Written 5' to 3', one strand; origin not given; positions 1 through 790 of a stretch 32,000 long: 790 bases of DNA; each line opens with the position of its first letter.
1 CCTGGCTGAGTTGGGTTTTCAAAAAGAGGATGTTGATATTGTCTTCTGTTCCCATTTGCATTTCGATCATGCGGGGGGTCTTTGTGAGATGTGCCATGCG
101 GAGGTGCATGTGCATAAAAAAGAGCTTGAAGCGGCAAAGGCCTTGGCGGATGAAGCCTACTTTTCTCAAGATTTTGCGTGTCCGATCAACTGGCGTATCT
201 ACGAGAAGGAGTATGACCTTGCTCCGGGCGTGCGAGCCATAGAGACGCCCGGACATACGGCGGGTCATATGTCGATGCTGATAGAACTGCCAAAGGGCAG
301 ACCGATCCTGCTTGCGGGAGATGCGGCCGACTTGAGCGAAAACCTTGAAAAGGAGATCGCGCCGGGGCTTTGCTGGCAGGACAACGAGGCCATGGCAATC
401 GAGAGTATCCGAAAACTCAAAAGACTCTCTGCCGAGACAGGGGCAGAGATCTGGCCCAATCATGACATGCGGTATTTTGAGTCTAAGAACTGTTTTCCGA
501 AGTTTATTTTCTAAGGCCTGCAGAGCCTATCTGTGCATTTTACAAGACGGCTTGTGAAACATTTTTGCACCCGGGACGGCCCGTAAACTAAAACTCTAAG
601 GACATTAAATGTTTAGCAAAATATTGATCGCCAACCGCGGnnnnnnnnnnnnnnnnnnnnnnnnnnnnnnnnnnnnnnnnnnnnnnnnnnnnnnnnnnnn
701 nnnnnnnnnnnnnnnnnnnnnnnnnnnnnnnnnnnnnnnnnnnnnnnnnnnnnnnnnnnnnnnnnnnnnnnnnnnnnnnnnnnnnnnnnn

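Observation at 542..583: Tandem ACGG-tetraloop hairpins in the carboxylase leader: guanidine-II (mini-ykkC) riboswitch architecture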

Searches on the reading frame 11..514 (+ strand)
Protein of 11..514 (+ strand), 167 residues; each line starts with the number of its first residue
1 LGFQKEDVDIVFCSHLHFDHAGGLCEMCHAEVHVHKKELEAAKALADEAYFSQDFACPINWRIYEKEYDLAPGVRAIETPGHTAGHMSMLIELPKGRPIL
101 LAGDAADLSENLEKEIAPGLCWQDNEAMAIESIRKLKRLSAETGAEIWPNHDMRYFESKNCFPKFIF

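Call 7: search_protein_families(library=ncbifam, proteins=[window:11-514:+])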
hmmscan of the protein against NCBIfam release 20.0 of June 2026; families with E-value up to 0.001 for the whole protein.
window:11-514:+ (167 aa): 15 families
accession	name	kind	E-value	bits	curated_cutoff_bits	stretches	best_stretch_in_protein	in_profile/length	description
NF047925.1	pyridox_lacton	equivalog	1.3e-33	116.9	325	2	61-160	164-261/268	4-pyridoxolactonase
NF045699.1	AHLLactAiiA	equivalog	6.5e-32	110.7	375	1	1-165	89-250/251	quorum-quenching N-acyl homoserine lactonase AiiA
NF045700.1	AHLLactAttM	equivalog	2.2e-28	99.5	390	1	1-158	87-252/257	AttM family quorum-quenching N-acyl homoserine lactonase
NF047976.1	lactonase_AhlS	equivalog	5.6e-18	65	475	1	4-158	100-266/276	AhlS family quorum-quenching N-acyl homoserine lactonase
NF047979.1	lactonase_AidB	equivalog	2e-12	46.9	360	2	69-144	171-245/271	AidB family quorum-quenching N-acyl homoserine lactonase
NF047919.1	lactonase_YtnP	equivalog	7.2e-10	38.5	425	1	2-101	94-206/274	YtnP family quorum-quenching lactonase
NF033105.1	bla_subclass_B3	equivalog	2.6e-07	30.2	240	1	1-93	55-157/257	subclass B3 metallo-beta-lactamase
NF012229.1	bla_class_B_core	domain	1e-06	29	100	1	4-91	51-138/139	metallo-beta-lactamase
NF000427.2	blaCAU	exception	4.4e-06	26.2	500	1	1-99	59-167/262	CAU/MBL1b family subclass B3 metallo-beta-lactamase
TIGR03413.1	GSH_gloB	equivalog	1e-05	25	200.8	1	7-151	43-164/248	hydroxyacylglutathione hydrolase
NF040874.1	blaPJM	exception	0.00015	21.5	630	1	1-31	90-120/301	PJM family subclass B3 metallo-beta-lactamase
NF000439.2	blaAIM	exception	0.00029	20.5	675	1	1-31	90-120/303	AIM family subclass B3 metallo-beta-lactamase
NF000459.2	blaSPG-1_fam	exception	0.00067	18.8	550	1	1-91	83-180/285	SPG-1 family subclass B3 metallo-beta-lactamase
NF000287.1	SMB1_fam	exception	0.00084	18.8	400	0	1-41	76-119/280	SMB-1 family subclass B3 metallo-beta-lactamase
NF053820.1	MBLfold_Strvi7410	exception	0.00086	18.8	525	0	74-158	171-260/343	Strvi_7410 family MBL fold metallo-hydrolase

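Call 8: search_protein_families(library=pfam, proteins=[window:11-514:+])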
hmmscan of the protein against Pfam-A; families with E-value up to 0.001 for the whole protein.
window:11-514:+ (167 aa): 2 families
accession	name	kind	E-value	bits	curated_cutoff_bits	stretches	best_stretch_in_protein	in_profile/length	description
PF00753.33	Lactamase_B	-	9.8e-12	45.7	22.7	1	2-112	38-157/196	Metallo-beta-lactamase superfamily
PF12706.13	Lactamase_B_2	-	7.2e-07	29.4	27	1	6-118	29-156/200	Beta-lactamase superfamily domain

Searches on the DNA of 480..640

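Call 4: search_rna_families(source=window, start=480, end=640, threshold=evalue, max_evalue=10, show_alignments=5)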
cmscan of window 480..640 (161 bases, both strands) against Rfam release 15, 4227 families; matches with E-value up to 10: 3.
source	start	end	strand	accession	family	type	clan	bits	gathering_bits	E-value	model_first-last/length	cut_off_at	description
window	539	583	+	RF01068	Guanidine-II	Cis-reg; riboswitch;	-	29.4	32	0.00015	1-48/48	no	Guanidine-II riboswitch aptamer (mini-ykkC)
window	542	613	+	RF02623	BSnc140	Gene; sRNA;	-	15.6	126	2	1-94/94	no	Brucella sRNA 140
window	490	550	+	RF04247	bZIP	Gene; sRNA;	-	13.6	41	6.8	1-72/72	no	bZIP non canonical Hac1/Xbp1 intron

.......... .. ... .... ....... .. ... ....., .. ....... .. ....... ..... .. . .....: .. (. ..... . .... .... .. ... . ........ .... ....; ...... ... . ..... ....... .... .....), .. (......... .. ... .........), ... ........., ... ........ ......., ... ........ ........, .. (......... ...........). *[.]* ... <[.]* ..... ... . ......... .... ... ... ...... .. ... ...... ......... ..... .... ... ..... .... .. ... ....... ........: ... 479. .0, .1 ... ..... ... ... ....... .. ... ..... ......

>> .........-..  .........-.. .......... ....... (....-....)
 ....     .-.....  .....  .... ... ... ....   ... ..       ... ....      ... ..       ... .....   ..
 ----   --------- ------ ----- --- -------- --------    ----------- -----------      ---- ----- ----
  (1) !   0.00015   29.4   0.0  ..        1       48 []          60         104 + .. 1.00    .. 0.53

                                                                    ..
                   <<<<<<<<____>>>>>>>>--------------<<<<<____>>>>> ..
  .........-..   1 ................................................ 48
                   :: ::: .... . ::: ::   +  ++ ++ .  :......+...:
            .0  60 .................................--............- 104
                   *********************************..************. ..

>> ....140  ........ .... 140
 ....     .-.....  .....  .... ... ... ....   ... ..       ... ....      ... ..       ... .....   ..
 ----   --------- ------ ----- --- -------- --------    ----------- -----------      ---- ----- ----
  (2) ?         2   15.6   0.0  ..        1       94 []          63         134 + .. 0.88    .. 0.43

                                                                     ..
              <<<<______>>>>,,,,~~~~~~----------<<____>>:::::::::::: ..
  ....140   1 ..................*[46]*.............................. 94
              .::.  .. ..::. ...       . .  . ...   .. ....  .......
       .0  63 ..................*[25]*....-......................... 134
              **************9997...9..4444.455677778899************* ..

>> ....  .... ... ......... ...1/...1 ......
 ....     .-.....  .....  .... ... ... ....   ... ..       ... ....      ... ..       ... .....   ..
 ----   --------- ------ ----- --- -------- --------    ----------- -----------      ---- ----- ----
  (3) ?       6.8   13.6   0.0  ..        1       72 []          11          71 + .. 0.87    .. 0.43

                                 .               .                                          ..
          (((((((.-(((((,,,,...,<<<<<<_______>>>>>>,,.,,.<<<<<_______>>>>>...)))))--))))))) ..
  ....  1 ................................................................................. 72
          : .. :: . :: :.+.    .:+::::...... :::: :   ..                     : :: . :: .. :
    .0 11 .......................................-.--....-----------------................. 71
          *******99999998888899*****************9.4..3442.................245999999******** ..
